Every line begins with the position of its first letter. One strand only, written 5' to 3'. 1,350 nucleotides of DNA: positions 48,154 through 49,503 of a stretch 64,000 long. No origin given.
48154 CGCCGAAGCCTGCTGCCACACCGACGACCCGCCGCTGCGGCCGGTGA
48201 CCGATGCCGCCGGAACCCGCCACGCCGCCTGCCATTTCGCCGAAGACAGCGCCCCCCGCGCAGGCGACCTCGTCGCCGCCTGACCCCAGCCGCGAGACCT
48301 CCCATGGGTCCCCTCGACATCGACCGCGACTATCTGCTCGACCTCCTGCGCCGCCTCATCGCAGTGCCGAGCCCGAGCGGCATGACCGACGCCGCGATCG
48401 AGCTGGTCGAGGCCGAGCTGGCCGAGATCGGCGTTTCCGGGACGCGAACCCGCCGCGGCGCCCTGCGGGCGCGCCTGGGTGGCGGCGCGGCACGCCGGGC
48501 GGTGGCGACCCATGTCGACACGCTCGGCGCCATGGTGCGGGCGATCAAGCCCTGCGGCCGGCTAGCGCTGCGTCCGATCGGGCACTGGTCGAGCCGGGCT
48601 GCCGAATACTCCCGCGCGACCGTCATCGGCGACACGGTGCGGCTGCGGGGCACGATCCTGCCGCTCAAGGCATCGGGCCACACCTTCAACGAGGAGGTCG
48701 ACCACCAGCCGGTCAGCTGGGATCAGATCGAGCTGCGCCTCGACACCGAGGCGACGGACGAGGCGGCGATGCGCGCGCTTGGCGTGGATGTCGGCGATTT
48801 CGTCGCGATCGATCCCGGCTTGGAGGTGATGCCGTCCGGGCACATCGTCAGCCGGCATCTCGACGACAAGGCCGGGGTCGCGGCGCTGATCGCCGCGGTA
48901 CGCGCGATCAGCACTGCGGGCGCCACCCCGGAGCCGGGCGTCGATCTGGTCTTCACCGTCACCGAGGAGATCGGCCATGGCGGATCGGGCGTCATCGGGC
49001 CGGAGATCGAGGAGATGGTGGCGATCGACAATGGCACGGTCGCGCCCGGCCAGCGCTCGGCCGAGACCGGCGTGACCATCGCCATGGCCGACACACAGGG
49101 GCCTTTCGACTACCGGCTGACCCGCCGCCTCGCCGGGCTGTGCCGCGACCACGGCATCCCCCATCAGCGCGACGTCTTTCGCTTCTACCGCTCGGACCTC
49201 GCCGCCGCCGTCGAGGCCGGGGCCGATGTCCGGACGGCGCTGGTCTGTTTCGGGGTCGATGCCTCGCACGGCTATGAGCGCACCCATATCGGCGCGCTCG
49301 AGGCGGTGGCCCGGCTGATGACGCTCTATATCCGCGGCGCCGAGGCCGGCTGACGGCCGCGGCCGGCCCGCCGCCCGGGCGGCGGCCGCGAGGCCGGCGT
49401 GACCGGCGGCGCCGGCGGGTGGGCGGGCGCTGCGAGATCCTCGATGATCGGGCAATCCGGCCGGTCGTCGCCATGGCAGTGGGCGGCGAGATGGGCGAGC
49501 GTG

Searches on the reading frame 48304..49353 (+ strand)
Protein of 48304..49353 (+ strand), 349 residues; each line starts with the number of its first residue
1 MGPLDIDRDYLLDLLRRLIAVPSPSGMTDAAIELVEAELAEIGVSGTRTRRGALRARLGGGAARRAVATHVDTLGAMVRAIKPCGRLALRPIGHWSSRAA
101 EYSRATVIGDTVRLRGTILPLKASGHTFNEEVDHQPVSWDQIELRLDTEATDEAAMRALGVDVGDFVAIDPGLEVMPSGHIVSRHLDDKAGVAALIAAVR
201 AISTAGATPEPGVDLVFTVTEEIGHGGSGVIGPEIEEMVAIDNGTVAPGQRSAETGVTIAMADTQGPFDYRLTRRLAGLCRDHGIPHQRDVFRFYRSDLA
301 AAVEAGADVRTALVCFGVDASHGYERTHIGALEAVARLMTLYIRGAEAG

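Call 31: search_protein_families(library=pfam, proteins=[window:48304-49353:+], max_evalue=0.00001)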
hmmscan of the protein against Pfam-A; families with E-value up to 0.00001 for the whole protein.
window:48304-49353:+ (349 aa): 2 families
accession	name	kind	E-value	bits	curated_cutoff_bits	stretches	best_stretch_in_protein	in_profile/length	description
PF05343.19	Peptidase_M42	-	5.6e-65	219.7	23.2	1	52-338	1-292/292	M42 glutamyl aminopeptidase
PF01546.33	Peptidase_M20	-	7.2e-08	33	24.6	1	179-341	26-202/206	Peptidase family M20/M25/M40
